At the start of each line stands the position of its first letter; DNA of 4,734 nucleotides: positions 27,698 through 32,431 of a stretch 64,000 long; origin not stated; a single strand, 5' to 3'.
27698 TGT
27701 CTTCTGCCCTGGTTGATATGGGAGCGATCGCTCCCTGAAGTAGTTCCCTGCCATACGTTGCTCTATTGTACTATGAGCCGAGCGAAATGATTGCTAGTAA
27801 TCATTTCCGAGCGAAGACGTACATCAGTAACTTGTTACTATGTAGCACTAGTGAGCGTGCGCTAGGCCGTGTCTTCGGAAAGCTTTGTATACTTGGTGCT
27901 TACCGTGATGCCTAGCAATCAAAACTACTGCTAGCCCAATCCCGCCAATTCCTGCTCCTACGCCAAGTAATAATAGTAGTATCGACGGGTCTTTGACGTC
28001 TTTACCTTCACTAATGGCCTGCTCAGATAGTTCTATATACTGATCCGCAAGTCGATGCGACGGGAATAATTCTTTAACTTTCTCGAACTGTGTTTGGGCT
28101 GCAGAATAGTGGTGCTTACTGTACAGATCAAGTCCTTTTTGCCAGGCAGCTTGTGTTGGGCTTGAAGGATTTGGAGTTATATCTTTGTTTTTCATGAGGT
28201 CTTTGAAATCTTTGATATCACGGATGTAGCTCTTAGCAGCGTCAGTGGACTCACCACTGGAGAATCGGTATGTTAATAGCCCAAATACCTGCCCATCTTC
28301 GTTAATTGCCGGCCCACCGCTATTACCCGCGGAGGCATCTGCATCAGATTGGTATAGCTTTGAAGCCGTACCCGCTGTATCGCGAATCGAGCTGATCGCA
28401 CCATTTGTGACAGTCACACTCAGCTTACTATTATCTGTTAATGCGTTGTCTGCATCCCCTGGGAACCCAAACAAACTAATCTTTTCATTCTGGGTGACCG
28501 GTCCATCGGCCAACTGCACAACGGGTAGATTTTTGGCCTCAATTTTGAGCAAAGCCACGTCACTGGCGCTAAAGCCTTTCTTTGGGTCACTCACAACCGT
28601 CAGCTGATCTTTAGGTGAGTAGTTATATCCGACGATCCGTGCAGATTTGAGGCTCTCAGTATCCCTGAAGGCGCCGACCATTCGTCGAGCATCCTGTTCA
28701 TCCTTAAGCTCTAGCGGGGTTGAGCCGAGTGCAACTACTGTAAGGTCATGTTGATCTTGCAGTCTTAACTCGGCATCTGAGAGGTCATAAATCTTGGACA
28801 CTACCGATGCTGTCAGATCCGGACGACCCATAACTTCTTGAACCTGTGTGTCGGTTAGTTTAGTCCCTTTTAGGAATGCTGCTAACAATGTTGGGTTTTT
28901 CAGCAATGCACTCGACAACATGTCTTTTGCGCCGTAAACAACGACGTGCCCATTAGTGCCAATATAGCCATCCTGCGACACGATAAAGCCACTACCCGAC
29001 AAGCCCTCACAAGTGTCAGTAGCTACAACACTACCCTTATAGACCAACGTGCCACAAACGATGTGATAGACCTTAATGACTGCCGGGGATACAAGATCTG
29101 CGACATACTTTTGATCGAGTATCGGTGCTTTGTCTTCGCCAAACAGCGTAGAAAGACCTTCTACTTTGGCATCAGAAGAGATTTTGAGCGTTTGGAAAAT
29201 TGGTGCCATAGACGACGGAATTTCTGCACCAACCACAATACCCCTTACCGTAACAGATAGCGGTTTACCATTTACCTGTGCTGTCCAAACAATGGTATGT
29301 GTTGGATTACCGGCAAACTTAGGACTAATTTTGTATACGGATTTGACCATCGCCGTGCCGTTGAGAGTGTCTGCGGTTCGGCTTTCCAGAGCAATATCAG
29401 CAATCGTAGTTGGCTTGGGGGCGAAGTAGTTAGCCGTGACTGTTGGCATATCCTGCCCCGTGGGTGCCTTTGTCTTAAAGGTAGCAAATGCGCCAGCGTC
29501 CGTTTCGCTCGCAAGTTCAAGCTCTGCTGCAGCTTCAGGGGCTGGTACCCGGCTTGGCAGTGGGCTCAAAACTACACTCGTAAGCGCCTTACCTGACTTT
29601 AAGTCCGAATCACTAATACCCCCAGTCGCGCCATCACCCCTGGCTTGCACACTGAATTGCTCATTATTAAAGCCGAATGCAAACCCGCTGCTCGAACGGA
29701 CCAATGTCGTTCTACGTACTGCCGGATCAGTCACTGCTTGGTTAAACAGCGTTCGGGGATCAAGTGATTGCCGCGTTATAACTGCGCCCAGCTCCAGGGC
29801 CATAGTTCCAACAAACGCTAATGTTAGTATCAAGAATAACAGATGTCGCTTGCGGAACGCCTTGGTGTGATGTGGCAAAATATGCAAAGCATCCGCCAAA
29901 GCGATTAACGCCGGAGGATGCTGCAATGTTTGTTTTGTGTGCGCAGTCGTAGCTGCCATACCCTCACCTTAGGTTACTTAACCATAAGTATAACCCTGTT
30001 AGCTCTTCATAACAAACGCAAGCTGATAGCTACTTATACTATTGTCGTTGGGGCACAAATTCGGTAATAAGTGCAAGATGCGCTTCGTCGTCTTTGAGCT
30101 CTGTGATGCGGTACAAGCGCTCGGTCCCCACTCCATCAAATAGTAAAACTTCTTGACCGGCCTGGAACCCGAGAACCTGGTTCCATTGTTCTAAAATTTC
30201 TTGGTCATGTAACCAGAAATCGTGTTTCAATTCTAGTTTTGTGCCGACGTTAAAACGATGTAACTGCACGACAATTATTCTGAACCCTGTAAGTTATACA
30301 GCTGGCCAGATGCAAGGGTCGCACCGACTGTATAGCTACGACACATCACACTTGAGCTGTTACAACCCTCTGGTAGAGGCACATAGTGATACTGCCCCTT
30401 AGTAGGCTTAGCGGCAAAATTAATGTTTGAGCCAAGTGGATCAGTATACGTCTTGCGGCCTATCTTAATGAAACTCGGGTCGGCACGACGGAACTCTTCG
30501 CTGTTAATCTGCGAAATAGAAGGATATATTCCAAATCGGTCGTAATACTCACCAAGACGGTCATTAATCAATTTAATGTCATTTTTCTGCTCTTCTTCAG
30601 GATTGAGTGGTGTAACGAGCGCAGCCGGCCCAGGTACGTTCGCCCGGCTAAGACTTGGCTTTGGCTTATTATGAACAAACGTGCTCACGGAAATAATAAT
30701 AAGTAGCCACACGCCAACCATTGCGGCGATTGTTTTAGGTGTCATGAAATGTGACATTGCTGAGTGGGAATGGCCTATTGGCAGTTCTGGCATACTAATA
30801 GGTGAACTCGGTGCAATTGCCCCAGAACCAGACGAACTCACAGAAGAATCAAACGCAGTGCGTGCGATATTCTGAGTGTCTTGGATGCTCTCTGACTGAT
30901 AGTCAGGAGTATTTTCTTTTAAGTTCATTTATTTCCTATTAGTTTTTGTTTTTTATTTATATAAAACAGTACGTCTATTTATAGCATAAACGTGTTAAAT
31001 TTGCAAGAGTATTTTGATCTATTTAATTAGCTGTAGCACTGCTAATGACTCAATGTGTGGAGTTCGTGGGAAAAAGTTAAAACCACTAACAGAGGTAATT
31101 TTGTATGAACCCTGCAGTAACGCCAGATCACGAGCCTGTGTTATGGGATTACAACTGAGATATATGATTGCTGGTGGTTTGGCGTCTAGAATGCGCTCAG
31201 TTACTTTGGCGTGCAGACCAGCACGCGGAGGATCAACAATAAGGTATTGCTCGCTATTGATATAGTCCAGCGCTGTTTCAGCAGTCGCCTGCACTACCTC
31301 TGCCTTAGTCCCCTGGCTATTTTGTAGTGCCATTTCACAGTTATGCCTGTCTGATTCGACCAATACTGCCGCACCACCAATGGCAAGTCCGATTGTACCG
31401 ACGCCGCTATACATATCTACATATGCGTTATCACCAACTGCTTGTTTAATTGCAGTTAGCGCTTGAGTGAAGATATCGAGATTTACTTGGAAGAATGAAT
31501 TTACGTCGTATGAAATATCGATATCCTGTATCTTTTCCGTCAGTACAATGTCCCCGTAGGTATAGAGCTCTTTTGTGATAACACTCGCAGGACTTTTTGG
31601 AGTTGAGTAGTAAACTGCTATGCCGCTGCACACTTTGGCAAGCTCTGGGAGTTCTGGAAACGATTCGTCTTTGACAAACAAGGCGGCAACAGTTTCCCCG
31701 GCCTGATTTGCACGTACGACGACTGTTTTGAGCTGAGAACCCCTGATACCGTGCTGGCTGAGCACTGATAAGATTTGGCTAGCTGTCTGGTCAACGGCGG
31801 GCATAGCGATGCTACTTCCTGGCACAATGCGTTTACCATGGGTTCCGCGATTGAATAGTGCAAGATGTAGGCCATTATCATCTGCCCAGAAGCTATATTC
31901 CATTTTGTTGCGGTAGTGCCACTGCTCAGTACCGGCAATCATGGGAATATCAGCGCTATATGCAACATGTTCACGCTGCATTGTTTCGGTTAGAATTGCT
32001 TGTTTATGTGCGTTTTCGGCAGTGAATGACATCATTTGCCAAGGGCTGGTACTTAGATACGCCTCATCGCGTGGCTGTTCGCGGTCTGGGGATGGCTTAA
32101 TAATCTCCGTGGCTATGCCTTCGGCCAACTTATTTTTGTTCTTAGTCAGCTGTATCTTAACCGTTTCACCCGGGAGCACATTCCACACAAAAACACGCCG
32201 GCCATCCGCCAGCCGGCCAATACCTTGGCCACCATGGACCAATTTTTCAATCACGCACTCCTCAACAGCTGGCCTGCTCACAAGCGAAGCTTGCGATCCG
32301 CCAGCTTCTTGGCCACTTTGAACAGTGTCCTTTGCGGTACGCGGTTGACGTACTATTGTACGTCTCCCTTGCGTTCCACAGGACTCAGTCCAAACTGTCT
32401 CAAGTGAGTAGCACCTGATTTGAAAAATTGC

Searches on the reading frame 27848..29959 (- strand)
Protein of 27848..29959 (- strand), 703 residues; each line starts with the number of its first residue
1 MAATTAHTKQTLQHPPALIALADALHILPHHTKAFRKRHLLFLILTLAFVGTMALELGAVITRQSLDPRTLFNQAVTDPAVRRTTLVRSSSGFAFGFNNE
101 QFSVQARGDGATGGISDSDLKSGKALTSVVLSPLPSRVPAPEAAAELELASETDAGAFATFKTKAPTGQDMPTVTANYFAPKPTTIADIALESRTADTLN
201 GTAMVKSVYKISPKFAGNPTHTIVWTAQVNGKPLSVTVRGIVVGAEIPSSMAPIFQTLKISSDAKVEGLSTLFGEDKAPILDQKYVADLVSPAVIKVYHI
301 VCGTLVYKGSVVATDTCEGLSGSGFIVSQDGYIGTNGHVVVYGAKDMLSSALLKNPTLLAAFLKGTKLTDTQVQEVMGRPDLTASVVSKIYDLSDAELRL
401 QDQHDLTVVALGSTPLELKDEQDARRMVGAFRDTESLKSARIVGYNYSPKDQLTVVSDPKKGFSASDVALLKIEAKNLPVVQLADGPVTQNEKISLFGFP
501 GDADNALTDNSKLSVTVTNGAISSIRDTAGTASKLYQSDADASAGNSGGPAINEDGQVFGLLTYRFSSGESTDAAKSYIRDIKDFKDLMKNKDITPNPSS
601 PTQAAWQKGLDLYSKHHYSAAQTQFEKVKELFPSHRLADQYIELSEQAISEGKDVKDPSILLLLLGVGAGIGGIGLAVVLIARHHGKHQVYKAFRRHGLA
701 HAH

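Call 81: search_protein_families(library=pfam, proteins=[window:27848-29959:-], max_evalue=0.00001)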
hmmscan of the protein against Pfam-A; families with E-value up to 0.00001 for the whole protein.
window:27848-29959:- (703 aa): 2 families
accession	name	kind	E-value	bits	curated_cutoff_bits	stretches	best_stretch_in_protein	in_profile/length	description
PF13365.12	Trypsin_2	-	1.9e-20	74.5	27.6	1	462-561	47-144/144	Trypsin-like peptidase domain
PF00089.32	Trypsin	-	1.1e-09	38.9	20.6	1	455-571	74-202/220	Trypsin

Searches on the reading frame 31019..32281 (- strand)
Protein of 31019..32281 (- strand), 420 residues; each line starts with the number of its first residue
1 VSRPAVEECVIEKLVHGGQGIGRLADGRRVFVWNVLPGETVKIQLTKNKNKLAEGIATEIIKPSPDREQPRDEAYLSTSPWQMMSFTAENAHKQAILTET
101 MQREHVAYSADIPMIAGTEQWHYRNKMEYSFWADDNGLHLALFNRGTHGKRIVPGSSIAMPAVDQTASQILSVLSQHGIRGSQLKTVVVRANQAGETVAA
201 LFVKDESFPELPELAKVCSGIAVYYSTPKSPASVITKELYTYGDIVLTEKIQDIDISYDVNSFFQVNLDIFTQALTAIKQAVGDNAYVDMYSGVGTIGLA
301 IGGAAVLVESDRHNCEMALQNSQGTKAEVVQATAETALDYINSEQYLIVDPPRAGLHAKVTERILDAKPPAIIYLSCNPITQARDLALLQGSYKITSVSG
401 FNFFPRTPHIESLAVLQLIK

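Call 81: search_protein_families(library=pfam, proteins=[window:31019-32281:-], max_evalue=0.00001)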
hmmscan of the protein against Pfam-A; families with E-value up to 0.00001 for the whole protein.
window:31019-32281:- (420 aa): 2 families
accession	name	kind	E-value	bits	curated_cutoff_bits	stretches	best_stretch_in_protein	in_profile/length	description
PF05958.17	tRNA_U5-meth_tr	-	1.2e-19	71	23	1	107-416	19-354/357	tRNA (Uracil-5-)-methyltransferase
PF01938.26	TRAM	-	1.7e-07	31.4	21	1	11-57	12-60/61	TRAM domain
